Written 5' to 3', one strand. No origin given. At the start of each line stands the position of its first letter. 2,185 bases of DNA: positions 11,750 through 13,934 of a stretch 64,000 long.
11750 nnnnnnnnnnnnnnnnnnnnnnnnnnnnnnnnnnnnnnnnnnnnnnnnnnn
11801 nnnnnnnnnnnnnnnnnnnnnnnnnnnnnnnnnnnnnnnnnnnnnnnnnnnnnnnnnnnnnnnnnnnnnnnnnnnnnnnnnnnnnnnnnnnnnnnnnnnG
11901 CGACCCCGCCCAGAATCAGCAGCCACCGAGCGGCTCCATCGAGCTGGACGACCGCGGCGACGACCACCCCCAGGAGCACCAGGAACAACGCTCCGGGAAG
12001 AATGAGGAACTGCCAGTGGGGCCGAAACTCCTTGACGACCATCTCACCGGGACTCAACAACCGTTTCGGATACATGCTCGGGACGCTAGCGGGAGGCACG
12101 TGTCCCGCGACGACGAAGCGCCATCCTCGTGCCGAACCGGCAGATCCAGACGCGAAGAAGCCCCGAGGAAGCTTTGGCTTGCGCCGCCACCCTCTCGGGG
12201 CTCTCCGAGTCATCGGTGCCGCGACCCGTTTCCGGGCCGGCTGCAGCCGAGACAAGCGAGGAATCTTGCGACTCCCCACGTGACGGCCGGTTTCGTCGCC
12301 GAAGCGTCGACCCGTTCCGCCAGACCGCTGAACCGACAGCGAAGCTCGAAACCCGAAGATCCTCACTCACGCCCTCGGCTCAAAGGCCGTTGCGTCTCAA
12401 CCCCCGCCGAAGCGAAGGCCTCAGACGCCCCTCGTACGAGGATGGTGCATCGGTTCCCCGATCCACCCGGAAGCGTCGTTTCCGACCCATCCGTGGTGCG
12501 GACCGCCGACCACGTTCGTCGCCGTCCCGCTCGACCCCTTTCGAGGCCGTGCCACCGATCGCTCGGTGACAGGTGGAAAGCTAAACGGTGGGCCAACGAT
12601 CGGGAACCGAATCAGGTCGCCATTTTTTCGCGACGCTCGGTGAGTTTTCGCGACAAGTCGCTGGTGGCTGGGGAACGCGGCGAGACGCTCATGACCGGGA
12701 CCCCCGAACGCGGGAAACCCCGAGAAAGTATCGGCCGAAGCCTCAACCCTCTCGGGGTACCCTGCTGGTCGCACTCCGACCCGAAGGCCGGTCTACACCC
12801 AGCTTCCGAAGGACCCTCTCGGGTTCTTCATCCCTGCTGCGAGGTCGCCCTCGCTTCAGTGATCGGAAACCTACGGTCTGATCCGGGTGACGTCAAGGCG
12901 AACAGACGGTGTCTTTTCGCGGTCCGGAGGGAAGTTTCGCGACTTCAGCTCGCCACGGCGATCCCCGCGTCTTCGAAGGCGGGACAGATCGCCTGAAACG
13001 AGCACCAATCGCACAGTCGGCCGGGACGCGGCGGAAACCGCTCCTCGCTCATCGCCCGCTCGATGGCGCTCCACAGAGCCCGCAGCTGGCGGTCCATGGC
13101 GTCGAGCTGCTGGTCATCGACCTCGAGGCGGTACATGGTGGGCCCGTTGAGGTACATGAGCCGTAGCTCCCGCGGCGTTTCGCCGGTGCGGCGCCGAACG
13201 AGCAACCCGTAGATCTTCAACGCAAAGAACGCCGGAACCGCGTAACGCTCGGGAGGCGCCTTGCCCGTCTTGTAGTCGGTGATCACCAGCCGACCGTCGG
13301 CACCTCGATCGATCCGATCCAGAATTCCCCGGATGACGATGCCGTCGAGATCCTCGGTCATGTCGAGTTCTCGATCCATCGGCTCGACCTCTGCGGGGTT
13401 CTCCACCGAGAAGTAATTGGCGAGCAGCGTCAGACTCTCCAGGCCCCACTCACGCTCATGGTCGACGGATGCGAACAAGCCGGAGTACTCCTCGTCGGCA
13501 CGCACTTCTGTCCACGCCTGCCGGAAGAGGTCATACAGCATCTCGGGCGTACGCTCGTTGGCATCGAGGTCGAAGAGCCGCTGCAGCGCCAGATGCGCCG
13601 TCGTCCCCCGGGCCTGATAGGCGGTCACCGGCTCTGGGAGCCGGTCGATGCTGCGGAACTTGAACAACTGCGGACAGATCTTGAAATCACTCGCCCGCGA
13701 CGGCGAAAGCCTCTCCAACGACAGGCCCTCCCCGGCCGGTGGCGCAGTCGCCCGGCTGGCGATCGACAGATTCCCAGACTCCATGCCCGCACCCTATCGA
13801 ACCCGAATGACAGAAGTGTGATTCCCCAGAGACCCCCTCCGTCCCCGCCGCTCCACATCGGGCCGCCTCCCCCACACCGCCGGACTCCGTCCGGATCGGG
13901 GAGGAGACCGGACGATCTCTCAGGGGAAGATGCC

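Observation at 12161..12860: A second, ~150-nt RNA (RNA-A) is a compact paralog of RNA-B: tandem ncRNA pair with swapped tetraloops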

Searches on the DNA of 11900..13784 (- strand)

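Call 5: search_rna_families(source=window, start=11900, end=13100, threshold=evalue, max_evalue=10, show_alignments=3)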
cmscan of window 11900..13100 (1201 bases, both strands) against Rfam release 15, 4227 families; matches with E-value up to 10: 4.
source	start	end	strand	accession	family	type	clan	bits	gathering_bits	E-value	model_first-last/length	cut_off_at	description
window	12711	12764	+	RF01791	F6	Gene; sRNA;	-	19.5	46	1.6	1-57/57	no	F6 TB sRNA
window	12154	12282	-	RF02809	RsmW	Gene; sRNA;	CL00106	15.7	52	6.3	1-124/124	no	RsmW RNA family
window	12441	12565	-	RF01757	sbcD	Gene; sRNA;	-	15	40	3.4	1-155/155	no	sbcD RNA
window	12615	12687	-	RF01973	H19_2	Gene; lncRNA;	-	13.6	50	1.4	1-69/69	no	H19 conserved region 2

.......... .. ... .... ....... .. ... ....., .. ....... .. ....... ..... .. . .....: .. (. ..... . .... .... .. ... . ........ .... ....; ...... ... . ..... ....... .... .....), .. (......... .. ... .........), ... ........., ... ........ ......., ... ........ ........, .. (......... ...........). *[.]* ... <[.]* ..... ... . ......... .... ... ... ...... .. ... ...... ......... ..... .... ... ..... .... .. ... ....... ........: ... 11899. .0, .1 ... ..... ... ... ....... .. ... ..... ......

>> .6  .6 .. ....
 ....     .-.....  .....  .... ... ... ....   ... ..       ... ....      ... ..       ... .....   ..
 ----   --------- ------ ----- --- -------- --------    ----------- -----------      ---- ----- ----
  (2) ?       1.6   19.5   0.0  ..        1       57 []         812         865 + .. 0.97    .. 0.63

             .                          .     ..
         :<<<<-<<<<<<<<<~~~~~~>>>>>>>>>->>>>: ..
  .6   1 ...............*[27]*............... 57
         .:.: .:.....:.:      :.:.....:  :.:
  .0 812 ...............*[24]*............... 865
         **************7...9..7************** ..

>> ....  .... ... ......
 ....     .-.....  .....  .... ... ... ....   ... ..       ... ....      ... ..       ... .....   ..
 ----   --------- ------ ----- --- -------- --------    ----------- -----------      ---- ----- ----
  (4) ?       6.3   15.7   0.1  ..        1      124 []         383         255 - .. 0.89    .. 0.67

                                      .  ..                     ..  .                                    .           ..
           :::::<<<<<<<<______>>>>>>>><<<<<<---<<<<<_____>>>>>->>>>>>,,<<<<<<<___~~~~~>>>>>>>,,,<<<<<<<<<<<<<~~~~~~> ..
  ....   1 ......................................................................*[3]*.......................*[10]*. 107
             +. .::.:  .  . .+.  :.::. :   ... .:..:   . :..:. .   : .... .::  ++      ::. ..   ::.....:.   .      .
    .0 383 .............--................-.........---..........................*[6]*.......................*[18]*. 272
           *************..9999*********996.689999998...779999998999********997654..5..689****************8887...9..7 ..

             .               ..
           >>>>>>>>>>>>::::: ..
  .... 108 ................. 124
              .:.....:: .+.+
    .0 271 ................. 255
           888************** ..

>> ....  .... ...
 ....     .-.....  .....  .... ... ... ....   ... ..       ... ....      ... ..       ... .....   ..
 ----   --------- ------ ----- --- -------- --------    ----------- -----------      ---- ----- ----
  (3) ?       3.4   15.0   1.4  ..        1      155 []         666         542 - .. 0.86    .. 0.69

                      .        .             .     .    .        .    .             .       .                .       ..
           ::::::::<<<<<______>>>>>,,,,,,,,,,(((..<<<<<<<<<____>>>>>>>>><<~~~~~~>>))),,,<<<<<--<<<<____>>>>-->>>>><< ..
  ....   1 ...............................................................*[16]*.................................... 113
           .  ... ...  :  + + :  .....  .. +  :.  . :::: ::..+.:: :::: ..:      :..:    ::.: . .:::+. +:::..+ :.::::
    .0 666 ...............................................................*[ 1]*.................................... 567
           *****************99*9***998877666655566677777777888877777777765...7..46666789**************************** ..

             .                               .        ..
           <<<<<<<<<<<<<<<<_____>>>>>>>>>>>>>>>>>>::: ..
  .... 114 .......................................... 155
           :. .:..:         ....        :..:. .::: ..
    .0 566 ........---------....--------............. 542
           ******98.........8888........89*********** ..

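Call 30: search_rna_families(sources=[L020, L022, L010, L048, L059, L062, L012, L043, L009, L067, L003, L078, L028], threshold=gathering)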
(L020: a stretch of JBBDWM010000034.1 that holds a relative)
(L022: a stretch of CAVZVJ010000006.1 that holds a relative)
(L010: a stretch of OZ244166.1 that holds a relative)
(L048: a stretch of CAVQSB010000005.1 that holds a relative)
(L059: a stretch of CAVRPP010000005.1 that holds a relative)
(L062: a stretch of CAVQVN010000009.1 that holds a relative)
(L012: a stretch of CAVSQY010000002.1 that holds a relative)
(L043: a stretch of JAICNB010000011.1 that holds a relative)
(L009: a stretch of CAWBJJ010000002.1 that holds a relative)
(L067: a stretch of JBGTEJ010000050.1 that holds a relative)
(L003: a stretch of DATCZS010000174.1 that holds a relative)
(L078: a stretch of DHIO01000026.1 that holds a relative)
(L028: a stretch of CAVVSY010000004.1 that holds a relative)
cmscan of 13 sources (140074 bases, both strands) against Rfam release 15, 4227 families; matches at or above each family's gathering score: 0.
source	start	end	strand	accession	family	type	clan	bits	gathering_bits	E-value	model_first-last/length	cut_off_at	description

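Call 58: build_rna_model(alignment_id=A3, structure=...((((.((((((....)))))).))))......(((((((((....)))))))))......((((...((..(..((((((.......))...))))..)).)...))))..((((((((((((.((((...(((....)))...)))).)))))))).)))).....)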
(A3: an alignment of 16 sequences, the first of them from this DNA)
Model R1 built from alignment A3 (16 sequences, 170 columns); structure: as given.
model positions 158; base pairs 51; branch points 3; effective number of sequences 1.87; information 0.59 bits per position. Calibrated on 0.2 Mb of random sequence (short: E-values are rough).
structure used (alignment columns):
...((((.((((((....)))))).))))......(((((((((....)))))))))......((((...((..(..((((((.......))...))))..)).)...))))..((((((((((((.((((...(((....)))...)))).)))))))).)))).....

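Call 59: search_with_rna_model(model_id=R1, source=window, filters=off, max_evalue=10, show_alignments=3)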
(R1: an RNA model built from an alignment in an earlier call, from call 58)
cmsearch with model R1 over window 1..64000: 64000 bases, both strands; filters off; matches with E-value up to 10: 51.
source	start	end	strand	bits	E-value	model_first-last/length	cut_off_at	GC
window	12708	12862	-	151.3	1.6e-35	1-158/158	no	0.64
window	12151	12310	-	47.7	2.8e-10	1-158/158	no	0.68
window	12058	12210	+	21.5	0.00065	1-158/158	no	0.66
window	12625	12767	+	18.3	0.004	1-158/158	no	0.64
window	12342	12496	-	14.7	0.03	1-158/158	no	0.64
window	47221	47336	-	12.5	0.1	1-158/158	no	0.67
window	61396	61549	-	10.7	0.28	1-158/158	no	0.65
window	25770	25904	+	10.6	0.29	1-158/158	no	0.68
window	41366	41517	-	9.4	0.59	1-158/158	no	0.7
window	55962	56085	-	9.3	0.6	1-158/158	no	0.71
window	55235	55385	-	8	1.3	1-158/158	no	0.68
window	12831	12944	+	7.6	1.6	1-158/158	no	0.61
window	33255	33279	-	7.4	1.7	68-93/158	no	0.64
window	16563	16578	+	7.3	1.8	37-52/158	no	0.56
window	20787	20907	-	7.3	1.9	1-158/158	no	0.69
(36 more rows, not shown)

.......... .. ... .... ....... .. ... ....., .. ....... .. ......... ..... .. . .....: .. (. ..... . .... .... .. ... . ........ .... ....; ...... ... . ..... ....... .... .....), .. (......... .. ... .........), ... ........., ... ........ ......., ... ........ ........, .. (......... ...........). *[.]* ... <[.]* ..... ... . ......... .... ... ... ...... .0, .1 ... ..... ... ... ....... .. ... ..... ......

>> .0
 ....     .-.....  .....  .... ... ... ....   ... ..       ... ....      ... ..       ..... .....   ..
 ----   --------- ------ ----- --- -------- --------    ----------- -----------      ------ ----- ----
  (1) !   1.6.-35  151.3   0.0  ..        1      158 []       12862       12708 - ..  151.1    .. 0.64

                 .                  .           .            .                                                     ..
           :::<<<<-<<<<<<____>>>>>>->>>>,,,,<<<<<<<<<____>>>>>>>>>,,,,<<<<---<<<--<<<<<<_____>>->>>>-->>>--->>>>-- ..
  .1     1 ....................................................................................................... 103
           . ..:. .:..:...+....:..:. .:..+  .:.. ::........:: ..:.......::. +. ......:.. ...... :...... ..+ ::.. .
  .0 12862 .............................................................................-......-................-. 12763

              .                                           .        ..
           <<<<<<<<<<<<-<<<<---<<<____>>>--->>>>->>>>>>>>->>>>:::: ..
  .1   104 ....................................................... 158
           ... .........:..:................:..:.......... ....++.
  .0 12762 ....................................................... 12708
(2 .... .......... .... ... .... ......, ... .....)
